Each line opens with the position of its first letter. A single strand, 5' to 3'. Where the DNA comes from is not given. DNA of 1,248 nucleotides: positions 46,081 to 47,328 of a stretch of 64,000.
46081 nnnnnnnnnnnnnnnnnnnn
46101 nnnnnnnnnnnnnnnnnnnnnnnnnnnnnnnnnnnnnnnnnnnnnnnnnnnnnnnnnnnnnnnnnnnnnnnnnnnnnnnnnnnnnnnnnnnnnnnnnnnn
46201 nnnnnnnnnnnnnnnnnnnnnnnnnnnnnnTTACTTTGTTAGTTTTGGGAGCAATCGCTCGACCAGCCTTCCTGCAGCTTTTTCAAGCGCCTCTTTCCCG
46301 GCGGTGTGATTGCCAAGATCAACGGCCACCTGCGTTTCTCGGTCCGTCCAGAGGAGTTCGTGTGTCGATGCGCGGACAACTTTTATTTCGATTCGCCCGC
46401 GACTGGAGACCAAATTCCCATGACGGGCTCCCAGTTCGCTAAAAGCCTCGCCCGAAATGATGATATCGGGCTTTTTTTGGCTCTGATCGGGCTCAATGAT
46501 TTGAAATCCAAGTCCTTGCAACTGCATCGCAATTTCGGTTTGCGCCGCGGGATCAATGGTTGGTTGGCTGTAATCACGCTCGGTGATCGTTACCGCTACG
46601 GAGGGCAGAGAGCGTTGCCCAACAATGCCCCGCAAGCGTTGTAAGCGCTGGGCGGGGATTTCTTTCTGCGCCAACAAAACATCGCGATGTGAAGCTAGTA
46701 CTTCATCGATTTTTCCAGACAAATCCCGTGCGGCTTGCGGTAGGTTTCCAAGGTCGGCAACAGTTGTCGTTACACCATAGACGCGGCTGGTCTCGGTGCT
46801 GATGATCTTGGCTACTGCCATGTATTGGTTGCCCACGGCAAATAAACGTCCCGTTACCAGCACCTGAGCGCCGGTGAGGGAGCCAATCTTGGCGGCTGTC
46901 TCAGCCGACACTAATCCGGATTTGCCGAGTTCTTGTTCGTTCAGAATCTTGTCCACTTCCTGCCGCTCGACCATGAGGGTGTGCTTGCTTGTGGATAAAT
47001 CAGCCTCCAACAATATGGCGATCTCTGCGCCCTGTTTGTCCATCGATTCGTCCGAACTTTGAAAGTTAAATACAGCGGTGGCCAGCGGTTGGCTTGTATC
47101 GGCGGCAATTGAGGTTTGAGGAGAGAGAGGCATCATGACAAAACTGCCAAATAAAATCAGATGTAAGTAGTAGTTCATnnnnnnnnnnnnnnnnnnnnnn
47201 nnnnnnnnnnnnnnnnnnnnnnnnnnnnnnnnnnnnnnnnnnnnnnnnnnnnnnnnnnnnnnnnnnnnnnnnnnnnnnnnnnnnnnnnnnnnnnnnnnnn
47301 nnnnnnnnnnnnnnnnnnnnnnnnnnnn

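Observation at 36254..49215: ECF-sigma-headed 13-kb operon built around CsgG/LpoB-like modules and three giant secreted paralogs: candidate undescribed envelope system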

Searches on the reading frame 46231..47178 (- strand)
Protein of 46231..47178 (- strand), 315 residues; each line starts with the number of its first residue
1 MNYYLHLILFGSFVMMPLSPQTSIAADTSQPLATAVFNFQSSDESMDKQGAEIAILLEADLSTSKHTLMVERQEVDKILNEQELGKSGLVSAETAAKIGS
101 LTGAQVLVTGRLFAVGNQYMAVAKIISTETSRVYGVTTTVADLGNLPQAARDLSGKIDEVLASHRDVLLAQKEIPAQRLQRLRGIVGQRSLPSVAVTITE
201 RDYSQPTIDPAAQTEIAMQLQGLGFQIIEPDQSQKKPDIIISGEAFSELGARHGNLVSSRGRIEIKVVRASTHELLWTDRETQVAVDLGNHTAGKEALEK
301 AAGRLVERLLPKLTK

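Call 3: search_protein_families(library=pfam, proteins=[window:46231-47178:-], max_evalue=0.1)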
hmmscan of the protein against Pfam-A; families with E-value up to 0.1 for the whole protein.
window:46231-47178:- (315 aa): 4 families
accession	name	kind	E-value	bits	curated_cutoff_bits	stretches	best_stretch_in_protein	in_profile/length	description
PF03783.19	CsgG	-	2.8e-11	43.6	20.8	1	37-114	24-100/210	Curli production assembly/transport component CsgG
PF13036.11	LpoB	-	0.0015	18.8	22.3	1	57-115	54-113/147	Peptidoglycan-synthase activator LpoB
PF04052.18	TolB_N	-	0.0053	17.3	22.4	1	24-117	5-88/106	TolB amino-terminal domain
PF09047.15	MEF2_binding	-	0.066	13.8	27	0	18-42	3-27/35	MEF2 binding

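Call 4: search_protein_families(library=ncbifam, proteins=[window:46231-47178:-], max_evalue=0.1)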
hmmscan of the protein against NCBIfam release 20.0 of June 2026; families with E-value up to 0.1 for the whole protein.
window:46231-47178:- (315 aa): 1 family
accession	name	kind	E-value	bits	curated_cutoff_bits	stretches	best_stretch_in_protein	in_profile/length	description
TIGR02722.1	lp_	equivalog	0.0065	16.5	110.55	1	57-113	94-151/189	penicillin-binding protein activator LpoB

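Call 15: find_homologous_proteins(query=window:46231-47178:-)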
Query window:46231-47178:- (315 aa): 1762 proteins with E <= 0.001 among 8000 candidates; the best 120 are listed.
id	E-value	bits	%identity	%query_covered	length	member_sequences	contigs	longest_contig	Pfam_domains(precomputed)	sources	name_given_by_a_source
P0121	5.3e-195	664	100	100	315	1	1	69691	PF03783.21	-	-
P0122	9.3e-158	542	78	100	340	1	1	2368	PF03783.21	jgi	jgi:hypothetical protein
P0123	4.3e-156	537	76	100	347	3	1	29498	PF03783.21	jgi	jgi:hypothetical protein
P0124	1.2e-150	519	74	100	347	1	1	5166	PF03783.21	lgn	-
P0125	3.1e-150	517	83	93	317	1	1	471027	PF03783.21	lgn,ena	-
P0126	1.6e-149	515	81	95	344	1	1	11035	PF03783.21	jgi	jgi:hypothetical protein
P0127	5.7e-148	510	76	99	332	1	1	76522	PF03783.21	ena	-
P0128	7.6e-148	510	80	97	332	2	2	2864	PF03783.21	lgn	-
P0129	1.6e-147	509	74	100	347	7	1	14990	PF03783.21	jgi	jgi:hypothetical protein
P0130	6.7e-146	503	72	100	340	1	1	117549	PF03783.21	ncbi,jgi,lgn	-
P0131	1.6e-145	502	72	100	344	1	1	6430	PF03783.21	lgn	-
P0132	2.1e-145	502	70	100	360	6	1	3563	PF03783.21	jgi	jgi:hypothetical protein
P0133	2.3e-145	501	80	95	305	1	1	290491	PF03783.21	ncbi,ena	-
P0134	7.1e-145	500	72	100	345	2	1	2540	PF03783.21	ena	-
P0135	1.1e-144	499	72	100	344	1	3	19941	PF03783.21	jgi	jgi:hypothetical protein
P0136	4.3e-144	497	80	95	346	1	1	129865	PF03783.21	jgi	jgi:hypothetical protein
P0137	7.3e-144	496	76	100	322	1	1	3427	PF03783.21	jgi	jgi:hypothetical protein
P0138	1.4e-143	496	79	93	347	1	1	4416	PF03783.21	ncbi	-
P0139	1.5e-143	495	75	100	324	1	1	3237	PF03783.21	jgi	-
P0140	3.0e-143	495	75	100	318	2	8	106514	PF03783.21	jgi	jgi:hypothetical protein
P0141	8.4e-143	493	68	100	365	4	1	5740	PF03783.21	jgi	-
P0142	1.4e-141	489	70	100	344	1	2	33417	PF03783.21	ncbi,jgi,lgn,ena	jgi:hypothetical protein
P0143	3.0e-141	488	74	100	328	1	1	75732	PF03783.21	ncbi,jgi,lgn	-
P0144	2.0e-140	485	71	100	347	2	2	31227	PF03783.21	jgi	jgi:hypothetical protein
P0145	2.5e-140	485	72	100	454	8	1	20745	PF03783.21,PF04542.21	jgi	jgi:RNA polymerase sigma factor (sigma-70 family)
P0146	9.7e-140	483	68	100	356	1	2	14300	PF03783.21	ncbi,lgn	ncbi:MAG TPA: CsgG/HfaB family protein [Candidatus Methylacidiphilales bacterium]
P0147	1.2e-139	483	80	90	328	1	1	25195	PF03783.21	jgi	jgi:Curli production assembly/transport component CsgG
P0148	1.2e-139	483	70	100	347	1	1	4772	PF03783.21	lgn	-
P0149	7.2e-138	477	77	90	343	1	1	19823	PF03783.21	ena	-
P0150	1.3e-136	473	67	100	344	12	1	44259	PF03783.21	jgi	jgi:hypothetical protein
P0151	7.0e-136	470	78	90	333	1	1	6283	PF03783.21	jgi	jgi:hypothetical protein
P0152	1.9e-135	469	69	100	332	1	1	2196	PF03783.21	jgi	jgi:Curli production assembly/transport component CsgG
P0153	3.7e-135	468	69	100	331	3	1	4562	PF03783.21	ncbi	-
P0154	6.2e-135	467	77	92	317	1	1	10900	PF03783.21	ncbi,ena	-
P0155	6.4e-135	467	69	99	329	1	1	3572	PF03783.21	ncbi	-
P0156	1.9e-134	466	76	89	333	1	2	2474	PF03783.21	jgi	jgi:hypothetical protein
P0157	4.2e-133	461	69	100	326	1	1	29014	PF03783.21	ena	-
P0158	4.4e-133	461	78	91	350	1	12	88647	PF03783.21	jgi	jgi:hypothetical protein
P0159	7.3e-133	460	73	96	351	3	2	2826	PF03783.21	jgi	jgi:hypothetical protein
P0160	1.0e-132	460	69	100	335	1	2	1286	PF03783.21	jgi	-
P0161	2.8e-132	458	66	100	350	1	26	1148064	PF03783.21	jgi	jgi:hypothetical protein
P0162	6.1e-131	454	75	90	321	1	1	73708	PF03783.21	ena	-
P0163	3.3e-129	448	75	90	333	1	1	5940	PF03783.21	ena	-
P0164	3.9e-129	448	67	100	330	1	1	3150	PF03783.21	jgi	-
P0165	7.9e-129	447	70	100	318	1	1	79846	PF03783.21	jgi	jgi:hypothetical protein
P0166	9.4e-128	444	75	90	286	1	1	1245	PF03783.21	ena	-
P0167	9.5e-128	444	68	97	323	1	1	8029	PF03783.21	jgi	-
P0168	1.2e-127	443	70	95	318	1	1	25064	PF03783.21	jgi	jgi:hypothetical protein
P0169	6.4e-127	441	66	100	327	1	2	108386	PF03783.21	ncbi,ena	-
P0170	2.4e-125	436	69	95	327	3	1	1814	PF03783.21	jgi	jgi:hypothetical protein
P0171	3.5e-125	435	65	100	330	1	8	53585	PF03783.21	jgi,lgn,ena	-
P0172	3.7e-125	435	69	95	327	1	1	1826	PF03783.21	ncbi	-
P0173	4.2e-125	435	70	91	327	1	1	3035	PF03783.21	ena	-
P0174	5.4e-124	431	70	92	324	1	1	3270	PF03783.21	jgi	jgi:hypothetical protein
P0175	1.1e-123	430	66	98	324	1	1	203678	PF03783.21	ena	-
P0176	1.2e-123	430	65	100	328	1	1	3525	PF03783.21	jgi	jgi:hypothetical protein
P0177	1.2e-123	430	65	100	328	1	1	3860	PF03783.21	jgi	-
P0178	1.2e-123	430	80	83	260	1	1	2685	PF03783.21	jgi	jgi:hypothetical protein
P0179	1.9e-122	426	70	90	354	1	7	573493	PF03783.21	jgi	jgi:hypothetical protein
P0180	7.1e-122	424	63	100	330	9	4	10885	PF03783.21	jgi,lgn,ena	-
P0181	1.1e-121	424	63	100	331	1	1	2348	PF03783.21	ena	-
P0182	3.2e-121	422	69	89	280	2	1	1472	PF03783.21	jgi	jgi:hypothetical protein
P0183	1.4e-120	420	64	100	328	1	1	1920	PF03783.21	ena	-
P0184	1.6e-120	420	74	86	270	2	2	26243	PF03783.21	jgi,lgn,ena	-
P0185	1.1e-119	417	68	92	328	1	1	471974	PF03783.21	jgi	jgi:Curli production assembly/transport component CsgG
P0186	1.5e-119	417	62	100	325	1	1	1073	PF03783.21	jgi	jgi:hypothetical protein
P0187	2.0e-119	416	63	100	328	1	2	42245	PF03783.21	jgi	jgi:hypothetical protein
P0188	1.4e-118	414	69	91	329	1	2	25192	PF03783.21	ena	-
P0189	1.4e-117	410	68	91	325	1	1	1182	PF03783.21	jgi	jgi:hypothetical protein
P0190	1.7e-117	410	67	89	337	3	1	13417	PF03783.21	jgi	jgi:hypothetical protein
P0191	2.0e-117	410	64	100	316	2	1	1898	PF03783.21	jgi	-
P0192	4.8e-117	409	64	100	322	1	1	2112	PF03783.21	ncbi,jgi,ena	jgi:hypothetical protein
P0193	6.5e-117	408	62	100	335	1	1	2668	PF03783.21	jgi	jgi:hypothetical protein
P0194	1.0e-116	407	65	95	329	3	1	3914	PF03783.21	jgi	jgi:hypothetical protein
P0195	1.3e-116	407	78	78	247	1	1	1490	PF03783.21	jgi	jgi:hypothetical protein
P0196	4.8e-116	405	64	100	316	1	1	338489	PF03783.21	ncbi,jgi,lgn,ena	jgi:hypothetical protein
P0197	4.3e-114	399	65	100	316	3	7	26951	PF03783.21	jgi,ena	-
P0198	1.5e-113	397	60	100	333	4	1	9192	PF03783.21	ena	-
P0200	1.8e-112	394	65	92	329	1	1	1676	PF03783.21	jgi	jgi:hypothetical protein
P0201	4.6e-109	382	62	100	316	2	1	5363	PF03783.21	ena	-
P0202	6.7e-107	375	62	94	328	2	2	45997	PF03783.21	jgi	jgi:hypothetical protein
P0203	2.0e-106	374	57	100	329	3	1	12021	PF03783.21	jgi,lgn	jgi:hypothetical protein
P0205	1.7e-93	331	65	75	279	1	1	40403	PF03783.21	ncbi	-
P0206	6.2e-93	329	56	88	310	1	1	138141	PF03783.21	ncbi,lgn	-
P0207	5.8e-91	323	55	92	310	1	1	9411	PF03783.21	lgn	-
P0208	2.6e-88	314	53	91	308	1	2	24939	PF03783.21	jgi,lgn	jgi:hypothetical protein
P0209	6.1e-88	313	53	92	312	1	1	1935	PF03783.21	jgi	-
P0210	7.4e-88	313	51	100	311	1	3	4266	PF03783.21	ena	-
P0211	3.1e-87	311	51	92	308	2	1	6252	PF03783.21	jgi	jgi:hypothetical protein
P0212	7.1e-87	310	53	90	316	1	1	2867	PF03783.21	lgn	-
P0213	2.9e-86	308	54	90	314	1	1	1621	PF03783.21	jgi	jgi:hypothetical protein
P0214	1.2e-85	306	54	88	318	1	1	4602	PF03783.21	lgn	-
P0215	5.7e-85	303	53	90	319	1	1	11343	PF03783.21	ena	-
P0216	8.3e-85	303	53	89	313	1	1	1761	PF03783.21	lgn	-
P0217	1.1e-84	302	52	91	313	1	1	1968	PF03783.21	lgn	-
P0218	1.5e-84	302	52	97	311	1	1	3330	PF03783.21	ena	-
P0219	1.7e-84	302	53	92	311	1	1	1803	PF03783.21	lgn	-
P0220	2.0e-84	302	53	90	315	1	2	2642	PF03783.21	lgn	-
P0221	2.1e-84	302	54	90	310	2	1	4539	PF03783.21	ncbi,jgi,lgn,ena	jgi:hypothetical protein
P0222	3.1e-84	301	51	98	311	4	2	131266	PF03783.21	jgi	jgi:hypothetical protein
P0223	3.2e-84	301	51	98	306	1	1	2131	PF03783.21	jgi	jgi:hypothetical protein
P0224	3.3e-84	301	51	94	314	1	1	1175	PF03783.21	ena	-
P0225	4.2e-84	300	54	90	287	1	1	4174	PF03783.21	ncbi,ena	-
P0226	6.2e-84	300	52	95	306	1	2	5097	PF03783.21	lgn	-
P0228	1.4e-83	299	54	89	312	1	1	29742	PF03783.21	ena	-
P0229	1.7e-83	299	52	91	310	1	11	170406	PF03783.21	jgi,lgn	-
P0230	2.1e-83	298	52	91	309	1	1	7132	PF03783.21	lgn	-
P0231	2.3e-83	298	52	90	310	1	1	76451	PF03783.21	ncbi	-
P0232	2.6e-83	298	48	100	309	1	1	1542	PF03783.21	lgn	-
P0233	2.7e-83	298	52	90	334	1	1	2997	PF03783.21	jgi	jgi:hypothetical protein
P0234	3.7e-83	297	53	90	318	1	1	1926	PF03783.21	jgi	-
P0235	3.9e-83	297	49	97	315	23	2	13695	PF03783.21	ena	-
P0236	5.7e-83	297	52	90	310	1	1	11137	PF03783.21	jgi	jgi:hypothetical protein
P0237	7.3e-83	296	51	94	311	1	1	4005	PF03783.21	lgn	-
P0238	7.3e-83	296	51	93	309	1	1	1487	PF03783.21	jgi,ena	-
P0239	8.5e-83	296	53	90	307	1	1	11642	PF03783.21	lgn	-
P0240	1.1e-82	296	53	90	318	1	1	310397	PF03783.21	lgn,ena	-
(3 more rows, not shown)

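Call 20: search_solved_structures(query=A2, max_evalue=1, show_alignments=2)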
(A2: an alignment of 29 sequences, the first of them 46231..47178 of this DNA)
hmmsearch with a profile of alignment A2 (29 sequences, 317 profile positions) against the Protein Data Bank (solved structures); distinct sequences matched with E-value up to 1: 2.
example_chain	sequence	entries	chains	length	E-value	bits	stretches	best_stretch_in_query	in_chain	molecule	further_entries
7sgz_G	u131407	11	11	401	0.28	13.5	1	162-223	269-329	DNA damage checkpoint control protein RAD17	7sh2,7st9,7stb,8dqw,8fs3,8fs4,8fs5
3p8b_A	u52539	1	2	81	0.78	12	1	235-300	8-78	DNA-directed RNA polymerase, subunit e''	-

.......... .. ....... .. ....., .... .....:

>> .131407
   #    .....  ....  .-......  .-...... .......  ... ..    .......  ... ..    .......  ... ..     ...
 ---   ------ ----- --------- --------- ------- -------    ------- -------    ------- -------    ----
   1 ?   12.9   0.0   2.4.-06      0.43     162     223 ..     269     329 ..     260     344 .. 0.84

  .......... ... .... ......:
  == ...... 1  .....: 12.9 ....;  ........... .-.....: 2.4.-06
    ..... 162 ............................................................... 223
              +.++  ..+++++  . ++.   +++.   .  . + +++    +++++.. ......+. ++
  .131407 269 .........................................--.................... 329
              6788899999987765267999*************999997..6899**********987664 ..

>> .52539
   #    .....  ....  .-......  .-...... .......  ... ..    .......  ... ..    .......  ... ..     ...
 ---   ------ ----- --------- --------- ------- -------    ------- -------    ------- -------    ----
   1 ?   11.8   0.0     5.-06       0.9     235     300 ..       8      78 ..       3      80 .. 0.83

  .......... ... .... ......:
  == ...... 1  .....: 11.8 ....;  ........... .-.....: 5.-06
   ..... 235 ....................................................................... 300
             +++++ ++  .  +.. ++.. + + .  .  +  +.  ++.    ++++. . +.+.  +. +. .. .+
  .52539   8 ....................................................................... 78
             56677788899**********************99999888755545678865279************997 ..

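Call 49: find_encoding_contigs(protein=P0121, flank=10000, max_places=3)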
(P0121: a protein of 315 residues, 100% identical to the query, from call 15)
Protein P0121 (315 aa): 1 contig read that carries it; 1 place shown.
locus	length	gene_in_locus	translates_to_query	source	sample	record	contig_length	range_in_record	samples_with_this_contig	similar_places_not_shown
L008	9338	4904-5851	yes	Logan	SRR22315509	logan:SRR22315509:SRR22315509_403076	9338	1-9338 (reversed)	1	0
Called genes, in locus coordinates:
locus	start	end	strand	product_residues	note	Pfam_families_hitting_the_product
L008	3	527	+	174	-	?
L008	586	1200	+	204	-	PF07638:Sigma70_ECF, PF04542:Sigma70_r2, PF08281:Sigma70_r4_2, PF04545:Sigma70_r4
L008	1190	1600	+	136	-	-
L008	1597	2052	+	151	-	-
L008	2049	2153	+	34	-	-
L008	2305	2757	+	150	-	PF09424:YqeY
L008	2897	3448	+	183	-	PF07638:Sigma70_ECF (weak), PF04542:Sigma70_r2, PF08281:Sigma70_r4_2, PF04545:Sigma70_r4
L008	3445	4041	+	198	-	-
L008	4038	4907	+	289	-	-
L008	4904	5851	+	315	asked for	PF03783:CsgG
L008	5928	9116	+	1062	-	-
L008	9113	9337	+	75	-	?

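Call 50: find_encoding_contigs(protein=P0229, flank=10000, max_places=3)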
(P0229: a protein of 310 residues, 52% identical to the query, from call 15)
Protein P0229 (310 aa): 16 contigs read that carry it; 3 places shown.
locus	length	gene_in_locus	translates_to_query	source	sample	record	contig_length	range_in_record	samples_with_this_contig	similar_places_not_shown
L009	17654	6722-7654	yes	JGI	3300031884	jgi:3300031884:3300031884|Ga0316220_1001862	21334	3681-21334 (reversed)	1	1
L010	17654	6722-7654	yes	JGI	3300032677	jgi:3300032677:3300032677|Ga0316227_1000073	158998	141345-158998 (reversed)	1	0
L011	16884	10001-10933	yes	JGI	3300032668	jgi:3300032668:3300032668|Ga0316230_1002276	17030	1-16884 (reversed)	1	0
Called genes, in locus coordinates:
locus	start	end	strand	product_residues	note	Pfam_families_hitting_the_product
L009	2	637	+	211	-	?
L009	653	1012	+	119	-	-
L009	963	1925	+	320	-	PF00149:Metallophos, PF12850:Metallophos_2 (faint)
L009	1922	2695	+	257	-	PF00149:Metallophos, PF12850:Metallophos_2 (weak)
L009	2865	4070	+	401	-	PF00144:Beta-lactamase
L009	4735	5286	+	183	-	PF12645:HTH_16 (weak), PF04542:Sigma70_r2, PF08281:Sigma70_r4_2, PF04545:Sigma70_r4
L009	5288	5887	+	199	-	-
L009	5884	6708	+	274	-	-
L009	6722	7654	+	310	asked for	PF03783:CsgG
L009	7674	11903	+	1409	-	PF13424:TPR_12 (weak)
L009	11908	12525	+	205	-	-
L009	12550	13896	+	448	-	PF11340:DUF3142 (faint)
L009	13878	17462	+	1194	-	PF07719:TPR_2 (faint), PF13181:TPR_8 (faint), PF13525:YfiO (faint)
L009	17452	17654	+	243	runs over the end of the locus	-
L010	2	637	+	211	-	?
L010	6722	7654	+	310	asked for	PF03783:CsgG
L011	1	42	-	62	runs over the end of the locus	?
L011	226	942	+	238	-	-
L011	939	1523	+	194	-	-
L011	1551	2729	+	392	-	-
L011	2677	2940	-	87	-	-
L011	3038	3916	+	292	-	-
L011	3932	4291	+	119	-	-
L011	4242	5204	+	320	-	PF00149:Metallophos, PF12850:Metallophos_2 (faint)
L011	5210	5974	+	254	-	PF00149:Metallophos, PF12850:Metallophos_2 (weak)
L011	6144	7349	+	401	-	PF00144:Beta-lactamase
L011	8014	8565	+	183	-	PF12645:HTH_16 (weak), PF04542:Sigma70_r2, PF08281:Sigma70_r4_2, PF04545:Sigma70_r4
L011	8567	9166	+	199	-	-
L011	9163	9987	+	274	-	-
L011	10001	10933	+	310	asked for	PF03783:CsgG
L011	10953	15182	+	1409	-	PF13424:TPR_12 (weak)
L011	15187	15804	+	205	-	-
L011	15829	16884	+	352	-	?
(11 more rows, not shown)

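Call 52: search_protein_families(library=pfam, proteins=[L009:7674-11903:+, L009:11908-12525:+, L009:12550-13896:+, L009:13878-17462:+, L009:5288-5887:+], max_evalue=0.05)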
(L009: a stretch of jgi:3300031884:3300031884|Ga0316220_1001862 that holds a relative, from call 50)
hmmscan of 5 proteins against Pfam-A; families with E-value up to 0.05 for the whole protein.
L009:7674-11903:+ (1409 aa): 4 families
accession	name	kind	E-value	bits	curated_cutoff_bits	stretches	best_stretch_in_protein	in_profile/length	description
PF13424.12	TPR_12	-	2e-08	34.7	30.1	1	1027-1098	6-77/77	Tetratricopeptide repeat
PF07719.23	TPR_2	-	0.0025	18.2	27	0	328-356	5-33/34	Tetratricopeptide repeat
PF13432.12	TPR_16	-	0.0051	17.7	32.7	0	1030-1094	3-59/65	Tetratricopeptide repeat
PF13176.12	TPR_7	-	0.034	14.7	27.9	0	1071-1100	4-33/36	Tetratricopeptide repeat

L009:11908-12525:+ (205 aa): 0 families

L009:12550-13896:+ (448 aa): 1 family
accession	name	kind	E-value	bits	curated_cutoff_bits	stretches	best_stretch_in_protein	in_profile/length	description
PF11340.13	DUF3142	-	2.1e-07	31.6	30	1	107-166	44-106/202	Protein of unknown function (DUF3142)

L009:13878-17462:+ (1194 aa): 8 families
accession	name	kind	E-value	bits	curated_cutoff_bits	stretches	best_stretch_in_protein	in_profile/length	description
PF13525.12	YfiO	-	3.5e-07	30.6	25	1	204-283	55-130/203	Outer membrane lipoprotein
PF07719.23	TPR_2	-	6e-07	29.5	27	1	191-224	1-34/34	Tetratricopeptide repeat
PF13181.12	TPR_8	-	1.2e-05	25.5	25.7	0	195-223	5-33/34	Tetratricopeptide repeat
PF13174.12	TPR_6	-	3.2e-05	24.7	26.3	0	451-479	2-30/33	Tetratricopeptide repeat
PF00515.34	TPR_1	-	0.00035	20.7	27.8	0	191-222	1-32/34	Tetratricopeptide repeat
PF12895.13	ANAPC3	-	0.0058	17.3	27.2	0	400-472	7-79/82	Anaphase-promoting complex, cyclosome, subunit 3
PF13512.12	TPR_18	-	0.0072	16.9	21.9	0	202-283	58-142/145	Tetratricopeptide repeat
PF13424.12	TPR_12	-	0.017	15.7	30.1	0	191-237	3-54/77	Tetratricopeptide repeat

L009:5288-5887:+ (199 aa): 0 families

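Call 53: find_encoding_contigs(protein=P0240, flank=10000, max_places=2)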
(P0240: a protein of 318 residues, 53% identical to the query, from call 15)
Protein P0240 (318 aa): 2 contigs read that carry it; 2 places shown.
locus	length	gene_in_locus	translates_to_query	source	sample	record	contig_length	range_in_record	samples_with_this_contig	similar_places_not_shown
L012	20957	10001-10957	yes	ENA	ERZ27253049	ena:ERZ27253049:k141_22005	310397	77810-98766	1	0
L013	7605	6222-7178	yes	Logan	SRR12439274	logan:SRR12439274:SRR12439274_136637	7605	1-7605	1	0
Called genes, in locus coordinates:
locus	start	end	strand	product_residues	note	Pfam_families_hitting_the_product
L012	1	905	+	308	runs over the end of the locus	-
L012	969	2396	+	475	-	-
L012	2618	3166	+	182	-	-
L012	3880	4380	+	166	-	-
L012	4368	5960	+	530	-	PF12796:Ank_2, PF12796:Ank_2, PF13637:Ank_4 (weak), PF00023:Ank (weak), PF12796:Ank_2, PF13857:Ank_5 (weak), PF13637:Ank_4 (weak), PF13857:Ank_5 (weak), +2 more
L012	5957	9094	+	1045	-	-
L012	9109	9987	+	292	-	-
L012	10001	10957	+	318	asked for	PF03783:CsgG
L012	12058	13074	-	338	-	PF00400:WD40 (faint)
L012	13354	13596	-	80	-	-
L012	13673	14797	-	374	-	PF08937:ThsB_TIR (weak), PF13676:TIR_2 (weak)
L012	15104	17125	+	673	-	-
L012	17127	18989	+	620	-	PF09084:NMT1 (faint)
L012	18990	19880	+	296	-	PF00092:VWA, PF13519:VWA_2 (weak)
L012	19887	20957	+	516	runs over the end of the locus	PF00691:OmpA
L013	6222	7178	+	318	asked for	PF03783:CsgG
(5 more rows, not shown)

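Call 68: search_protein_representatives(alignment_id=A2)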
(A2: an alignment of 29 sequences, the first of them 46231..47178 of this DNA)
Query: 29 sequences, 317 profile positions. Proteins with E-value up to 0.001 (for the whole library): 17487; up to 1e-10: 2661; up to 1e-30: 521. The best 150 are listed.
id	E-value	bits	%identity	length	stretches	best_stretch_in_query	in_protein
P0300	1.2e-129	448.5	-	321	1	8-316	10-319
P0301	1.3e-117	408.8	-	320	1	13-317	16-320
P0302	3.2e-110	384.6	-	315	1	1-316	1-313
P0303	1.3e-109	382.6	-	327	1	27-316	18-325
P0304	1.5e-108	379.1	-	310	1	27-316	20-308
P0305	1.1e-107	376.3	-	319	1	23-315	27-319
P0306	5.0e-107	374.1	-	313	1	12-316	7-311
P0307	6.9e-105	367.1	-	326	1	16-316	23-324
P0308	1.1e-103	363.1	-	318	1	12-317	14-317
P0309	1.7e-102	359.2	-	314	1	26-315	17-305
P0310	1.7e-101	355.9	-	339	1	7-316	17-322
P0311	3.1e-101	355.1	-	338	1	11-316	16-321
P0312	1.6e-100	352.8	-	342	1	6-316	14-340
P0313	7.2e-100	350.6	-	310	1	28-315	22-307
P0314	8.0e-99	347.2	-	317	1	7-317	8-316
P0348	9.6e-83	294.3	-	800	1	30-316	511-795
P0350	1.5e-82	293.7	-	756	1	26-317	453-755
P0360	4.3e-80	285.6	-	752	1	23-317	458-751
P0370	1.7e-79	283.6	-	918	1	23-316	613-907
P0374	3.9e-79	282.5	-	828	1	20-317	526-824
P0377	2.2e-78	280.0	-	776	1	20-316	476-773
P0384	7.5e-77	275.0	-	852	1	27-316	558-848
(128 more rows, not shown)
